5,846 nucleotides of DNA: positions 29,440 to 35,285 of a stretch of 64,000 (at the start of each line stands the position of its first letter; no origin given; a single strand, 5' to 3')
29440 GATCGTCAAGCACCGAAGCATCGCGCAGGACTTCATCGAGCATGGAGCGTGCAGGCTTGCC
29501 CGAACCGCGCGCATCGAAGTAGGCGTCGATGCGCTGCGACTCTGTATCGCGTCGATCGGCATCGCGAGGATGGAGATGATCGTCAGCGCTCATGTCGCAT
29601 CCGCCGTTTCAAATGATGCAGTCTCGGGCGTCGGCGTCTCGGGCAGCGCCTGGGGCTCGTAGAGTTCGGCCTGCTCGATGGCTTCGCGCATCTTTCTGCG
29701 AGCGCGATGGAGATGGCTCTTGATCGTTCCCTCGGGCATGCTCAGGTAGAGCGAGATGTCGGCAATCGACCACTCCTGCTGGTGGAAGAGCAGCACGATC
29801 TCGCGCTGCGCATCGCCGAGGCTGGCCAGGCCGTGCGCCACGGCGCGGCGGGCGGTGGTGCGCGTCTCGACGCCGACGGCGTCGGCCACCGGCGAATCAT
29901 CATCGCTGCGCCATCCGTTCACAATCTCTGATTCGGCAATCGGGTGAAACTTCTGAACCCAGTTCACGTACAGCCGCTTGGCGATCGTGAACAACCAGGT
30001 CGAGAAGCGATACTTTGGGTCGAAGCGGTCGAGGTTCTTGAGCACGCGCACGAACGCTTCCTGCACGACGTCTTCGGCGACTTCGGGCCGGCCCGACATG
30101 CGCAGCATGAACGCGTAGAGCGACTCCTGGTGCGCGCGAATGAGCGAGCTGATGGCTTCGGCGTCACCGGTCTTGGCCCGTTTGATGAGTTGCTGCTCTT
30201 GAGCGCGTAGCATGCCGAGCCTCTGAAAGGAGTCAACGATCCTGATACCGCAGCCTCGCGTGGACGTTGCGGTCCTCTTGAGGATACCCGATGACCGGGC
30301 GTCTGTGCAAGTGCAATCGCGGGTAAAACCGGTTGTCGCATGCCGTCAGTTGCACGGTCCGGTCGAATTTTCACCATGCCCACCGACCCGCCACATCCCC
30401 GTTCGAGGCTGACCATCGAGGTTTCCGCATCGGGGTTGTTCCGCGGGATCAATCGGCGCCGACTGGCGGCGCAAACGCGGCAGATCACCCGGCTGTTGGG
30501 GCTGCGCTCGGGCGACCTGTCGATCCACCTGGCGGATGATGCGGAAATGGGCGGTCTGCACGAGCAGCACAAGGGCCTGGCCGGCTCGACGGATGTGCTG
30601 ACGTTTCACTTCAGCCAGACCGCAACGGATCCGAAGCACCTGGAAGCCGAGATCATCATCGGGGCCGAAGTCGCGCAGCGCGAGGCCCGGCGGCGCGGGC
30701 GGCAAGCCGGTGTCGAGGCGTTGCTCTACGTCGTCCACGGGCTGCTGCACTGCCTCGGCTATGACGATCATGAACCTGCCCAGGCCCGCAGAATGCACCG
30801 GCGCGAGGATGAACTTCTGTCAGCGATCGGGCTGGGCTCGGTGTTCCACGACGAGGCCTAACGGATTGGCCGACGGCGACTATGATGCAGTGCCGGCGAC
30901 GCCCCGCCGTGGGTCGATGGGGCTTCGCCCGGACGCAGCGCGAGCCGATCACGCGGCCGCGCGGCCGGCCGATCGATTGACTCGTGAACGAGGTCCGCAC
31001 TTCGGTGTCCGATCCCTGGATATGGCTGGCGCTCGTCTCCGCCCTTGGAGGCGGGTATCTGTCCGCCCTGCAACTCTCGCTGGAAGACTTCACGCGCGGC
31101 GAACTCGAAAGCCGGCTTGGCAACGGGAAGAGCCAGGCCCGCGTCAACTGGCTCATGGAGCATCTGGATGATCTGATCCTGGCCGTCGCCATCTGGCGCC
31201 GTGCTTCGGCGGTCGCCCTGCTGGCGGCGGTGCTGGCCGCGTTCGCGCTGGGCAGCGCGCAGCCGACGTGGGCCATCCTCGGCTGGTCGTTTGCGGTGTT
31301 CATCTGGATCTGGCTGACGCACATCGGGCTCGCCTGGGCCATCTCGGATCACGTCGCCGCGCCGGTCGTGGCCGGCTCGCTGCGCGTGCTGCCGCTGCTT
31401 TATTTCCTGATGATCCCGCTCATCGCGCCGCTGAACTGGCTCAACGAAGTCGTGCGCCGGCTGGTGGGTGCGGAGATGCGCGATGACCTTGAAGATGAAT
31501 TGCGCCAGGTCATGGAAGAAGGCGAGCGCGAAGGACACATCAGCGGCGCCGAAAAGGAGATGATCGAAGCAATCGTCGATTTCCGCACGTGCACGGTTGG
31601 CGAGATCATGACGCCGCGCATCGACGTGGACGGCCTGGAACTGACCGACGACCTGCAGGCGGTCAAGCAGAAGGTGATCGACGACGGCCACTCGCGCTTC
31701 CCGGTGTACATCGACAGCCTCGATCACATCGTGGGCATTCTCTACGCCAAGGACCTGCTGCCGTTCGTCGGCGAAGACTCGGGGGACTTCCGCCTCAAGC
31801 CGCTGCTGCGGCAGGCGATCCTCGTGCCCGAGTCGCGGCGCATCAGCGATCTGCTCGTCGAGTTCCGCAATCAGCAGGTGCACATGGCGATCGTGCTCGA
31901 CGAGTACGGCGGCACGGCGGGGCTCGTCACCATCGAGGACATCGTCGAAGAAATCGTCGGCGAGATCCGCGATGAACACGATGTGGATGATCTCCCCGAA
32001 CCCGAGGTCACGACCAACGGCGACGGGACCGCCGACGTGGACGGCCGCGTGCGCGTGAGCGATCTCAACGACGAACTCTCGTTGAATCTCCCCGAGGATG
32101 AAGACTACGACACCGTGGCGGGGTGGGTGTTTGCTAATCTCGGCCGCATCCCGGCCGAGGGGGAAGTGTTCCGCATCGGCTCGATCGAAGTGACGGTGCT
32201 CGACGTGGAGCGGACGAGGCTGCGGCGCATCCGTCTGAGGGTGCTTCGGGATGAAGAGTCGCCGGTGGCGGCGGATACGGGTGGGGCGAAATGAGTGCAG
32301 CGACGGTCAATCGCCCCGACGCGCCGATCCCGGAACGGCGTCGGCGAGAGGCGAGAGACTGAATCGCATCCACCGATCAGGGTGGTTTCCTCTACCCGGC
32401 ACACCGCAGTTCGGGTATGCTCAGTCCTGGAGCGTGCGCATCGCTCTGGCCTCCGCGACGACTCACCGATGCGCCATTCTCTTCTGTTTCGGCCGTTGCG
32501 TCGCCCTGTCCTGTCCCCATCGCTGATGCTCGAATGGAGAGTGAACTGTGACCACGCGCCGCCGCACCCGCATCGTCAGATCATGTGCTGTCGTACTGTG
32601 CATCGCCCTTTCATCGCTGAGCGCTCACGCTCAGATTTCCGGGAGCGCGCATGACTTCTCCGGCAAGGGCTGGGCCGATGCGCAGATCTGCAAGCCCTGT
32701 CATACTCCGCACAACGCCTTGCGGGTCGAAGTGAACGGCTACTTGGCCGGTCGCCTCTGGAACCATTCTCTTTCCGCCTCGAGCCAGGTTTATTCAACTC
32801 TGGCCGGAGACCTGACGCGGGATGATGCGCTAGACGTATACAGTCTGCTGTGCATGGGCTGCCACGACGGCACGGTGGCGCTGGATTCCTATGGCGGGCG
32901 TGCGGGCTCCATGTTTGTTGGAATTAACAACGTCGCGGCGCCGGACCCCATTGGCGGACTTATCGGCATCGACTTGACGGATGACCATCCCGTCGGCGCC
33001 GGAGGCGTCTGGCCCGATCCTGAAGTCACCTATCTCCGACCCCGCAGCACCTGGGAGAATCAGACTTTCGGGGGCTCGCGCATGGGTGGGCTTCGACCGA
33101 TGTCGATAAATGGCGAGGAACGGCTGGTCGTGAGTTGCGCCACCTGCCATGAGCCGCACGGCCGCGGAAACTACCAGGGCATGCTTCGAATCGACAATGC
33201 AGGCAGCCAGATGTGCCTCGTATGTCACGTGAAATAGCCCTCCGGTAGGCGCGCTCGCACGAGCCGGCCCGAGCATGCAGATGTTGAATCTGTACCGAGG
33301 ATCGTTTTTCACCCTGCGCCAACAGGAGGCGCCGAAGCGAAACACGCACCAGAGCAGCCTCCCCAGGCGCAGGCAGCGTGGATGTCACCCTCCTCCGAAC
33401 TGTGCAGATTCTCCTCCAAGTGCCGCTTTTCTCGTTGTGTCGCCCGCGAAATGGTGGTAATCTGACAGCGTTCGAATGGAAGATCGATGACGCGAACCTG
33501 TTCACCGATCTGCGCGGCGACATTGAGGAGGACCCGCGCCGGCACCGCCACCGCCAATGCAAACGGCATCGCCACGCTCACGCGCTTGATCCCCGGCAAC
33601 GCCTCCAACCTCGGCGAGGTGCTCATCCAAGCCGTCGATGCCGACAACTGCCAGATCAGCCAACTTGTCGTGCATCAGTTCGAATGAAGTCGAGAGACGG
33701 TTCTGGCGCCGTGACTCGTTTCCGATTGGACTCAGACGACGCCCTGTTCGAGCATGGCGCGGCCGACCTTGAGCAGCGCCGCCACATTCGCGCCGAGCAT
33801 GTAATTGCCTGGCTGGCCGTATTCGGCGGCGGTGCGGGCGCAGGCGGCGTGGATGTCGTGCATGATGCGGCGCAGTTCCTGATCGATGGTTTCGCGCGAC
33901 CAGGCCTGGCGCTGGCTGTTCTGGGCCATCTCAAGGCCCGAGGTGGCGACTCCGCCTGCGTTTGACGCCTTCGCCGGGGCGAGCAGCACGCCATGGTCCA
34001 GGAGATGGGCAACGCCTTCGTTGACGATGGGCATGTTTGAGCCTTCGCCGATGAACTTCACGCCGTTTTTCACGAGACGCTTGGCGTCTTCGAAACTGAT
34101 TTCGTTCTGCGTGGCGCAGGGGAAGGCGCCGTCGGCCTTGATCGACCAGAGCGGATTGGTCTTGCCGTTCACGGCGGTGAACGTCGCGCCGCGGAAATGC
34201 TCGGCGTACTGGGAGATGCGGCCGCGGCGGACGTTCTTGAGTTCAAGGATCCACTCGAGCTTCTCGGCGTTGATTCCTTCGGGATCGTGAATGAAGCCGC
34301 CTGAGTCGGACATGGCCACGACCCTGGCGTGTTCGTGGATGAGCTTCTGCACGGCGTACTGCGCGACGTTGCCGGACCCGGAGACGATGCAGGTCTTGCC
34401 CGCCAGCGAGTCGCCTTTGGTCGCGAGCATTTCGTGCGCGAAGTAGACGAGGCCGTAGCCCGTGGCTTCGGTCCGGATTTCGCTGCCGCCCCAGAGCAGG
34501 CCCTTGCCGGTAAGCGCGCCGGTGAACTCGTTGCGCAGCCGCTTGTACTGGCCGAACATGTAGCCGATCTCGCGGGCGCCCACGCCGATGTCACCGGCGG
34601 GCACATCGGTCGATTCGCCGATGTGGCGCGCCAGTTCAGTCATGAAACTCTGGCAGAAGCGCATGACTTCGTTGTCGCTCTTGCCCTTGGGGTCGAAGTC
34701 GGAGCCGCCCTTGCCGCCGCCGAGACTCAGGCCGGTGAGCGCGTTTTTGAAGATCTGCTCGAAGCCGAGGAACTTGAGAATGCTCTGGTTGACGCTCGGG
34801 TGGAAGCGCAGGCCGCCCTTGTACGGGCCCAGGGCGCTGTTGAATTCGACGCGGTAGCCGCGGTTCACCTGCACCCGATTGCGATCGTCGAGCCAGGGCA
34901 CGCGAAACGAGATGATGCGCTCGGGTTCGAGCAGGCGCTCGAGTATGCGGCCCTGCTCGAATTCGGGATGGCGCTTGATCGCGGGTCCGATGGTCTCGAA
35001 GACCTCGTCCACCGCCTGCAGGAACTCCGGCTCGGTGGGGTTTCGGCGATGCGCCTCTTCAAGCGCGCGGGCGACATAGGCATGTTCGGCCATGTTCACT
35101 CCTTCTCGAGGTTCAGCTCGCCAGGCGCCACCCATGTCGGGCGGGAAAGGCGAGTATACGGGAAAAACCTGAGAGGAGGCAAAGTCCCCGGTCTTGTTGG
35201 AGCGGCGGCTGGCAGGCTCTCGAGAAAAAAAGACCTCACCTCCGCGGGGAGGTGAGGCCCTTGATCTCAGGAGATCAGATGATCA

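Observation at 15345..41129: Three paralogous two-gene cassettes with near-identical ends and strongly diverged cores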

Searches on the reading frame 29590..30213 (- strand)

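Call 107: search_protein_families(library=pfam, proteins=[window:29590-30213:-], max_evalue=0.0001)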
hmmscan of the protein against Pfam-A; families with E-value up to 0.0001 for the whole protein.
window:29590-30213:- (207 aa): 3 families
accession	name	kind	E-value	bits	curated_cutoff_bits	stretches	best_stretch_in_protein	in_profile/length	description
PF04542.20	Sigma70_r2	-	1.1e-18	67.2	24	1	24-87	1-66/71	Sigma-70 region 2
PF08281.18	Sigma70_r4_2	-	8.2e-13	48.2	25.7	1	124-175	3-54/54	Sigma-70, region 4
PF04545.22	Sigma70_r4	-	6.6e-09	35.6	24.1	1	129-177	2-50/50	Sigma-70, region 4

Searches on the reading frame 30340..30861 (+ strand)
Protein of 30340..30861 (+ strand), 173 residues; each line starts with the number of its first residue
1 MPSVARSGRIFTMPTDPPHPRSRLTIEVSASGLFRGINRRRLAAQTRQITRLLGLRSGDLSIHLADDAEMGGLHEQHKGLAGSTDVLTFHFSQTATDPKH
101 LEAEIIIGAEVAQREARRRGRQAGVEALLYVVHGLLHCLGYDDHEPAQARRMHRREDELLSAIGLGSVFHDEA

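Call 107: search_protein_families(library=pfam, proteins=[window:30340-30861:+], max_evalue=0.0001)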
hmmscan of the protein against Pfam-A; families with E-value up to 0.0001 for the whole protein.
window:30340-30861:+ (173 aa): 1 family
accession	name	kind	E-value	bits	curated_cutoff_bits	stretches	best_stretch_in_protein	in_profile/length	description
PF02130.23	YbeY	-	1.9e-21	76.7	25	1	58-162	28-128/129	Endoribonuclease YbeY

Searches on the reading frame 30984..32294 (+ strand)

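Call 107: search_protein_families(library=pfam, proteins=[window:30984-32294:+], max_evalue=0.0001)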
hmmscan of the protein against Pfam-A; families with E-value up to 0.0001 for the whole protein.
window:30984-32294:+ (436 aa): 3 families
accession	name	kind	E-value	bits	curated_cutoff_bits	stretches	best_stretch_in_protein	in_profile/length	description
PF03471.22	CorC_HlyC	-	1.4e-22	79.9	27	1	345-420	3-79/81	Transporter associated domain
PF00571.33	CBS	-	1.5e-11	44.9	24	0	277-325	8-56/57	CBS domain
PF01595.25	CNNM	-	4.9e-10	39.8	28.4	1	15-187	2-178/181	Cyclin M transmembrane N-terminal domain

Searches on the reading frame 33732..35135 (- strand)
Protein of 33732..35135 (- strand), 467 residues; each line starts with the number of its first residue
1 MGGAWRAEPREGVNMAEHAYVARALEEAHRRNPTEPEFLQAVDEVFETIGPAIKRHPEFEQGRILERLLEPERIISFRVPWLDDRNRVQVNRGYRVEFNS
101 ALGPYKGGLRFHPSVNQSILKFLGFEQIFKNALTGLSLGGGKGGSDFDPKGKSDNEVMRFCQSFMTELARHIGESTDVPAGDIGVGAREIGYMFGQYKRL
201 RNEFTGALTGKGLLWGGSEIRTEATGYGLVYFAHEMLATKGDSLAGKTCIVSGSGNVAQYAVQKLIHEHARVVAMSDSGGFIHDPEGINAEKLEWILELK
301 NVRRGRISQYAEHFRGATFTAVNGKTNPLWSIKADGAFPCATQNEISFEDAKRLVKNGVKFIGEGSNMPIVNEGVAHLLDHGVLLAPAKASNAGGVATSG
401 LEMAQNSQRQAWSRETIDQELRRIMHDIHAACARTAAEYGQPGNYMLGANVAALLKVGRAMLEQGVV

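Call 25: search_protein_families(library=pfam, proteins=[window:33732-35135:-], max_evalue=0.001)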
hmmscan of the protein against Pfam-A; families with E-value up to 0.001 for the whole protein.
window:33732-35135:- (467 aa): 2 families
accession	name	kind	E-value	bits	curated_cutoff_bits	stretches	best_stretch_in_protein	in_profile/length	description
PF00208.27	ELFV_dehydrog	-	5.5e-81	272.3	23.4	1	216-465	1-241/241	Glutamate/Leucine/Phenylalanine/Valine dehydrogenase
PF02812.23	ELFV_dehydrog_N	-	1.1e-52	177.6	25.3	1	71-198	1-128/129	Glu/Leu/Phe/Val dehydrogenase, dimerisation domain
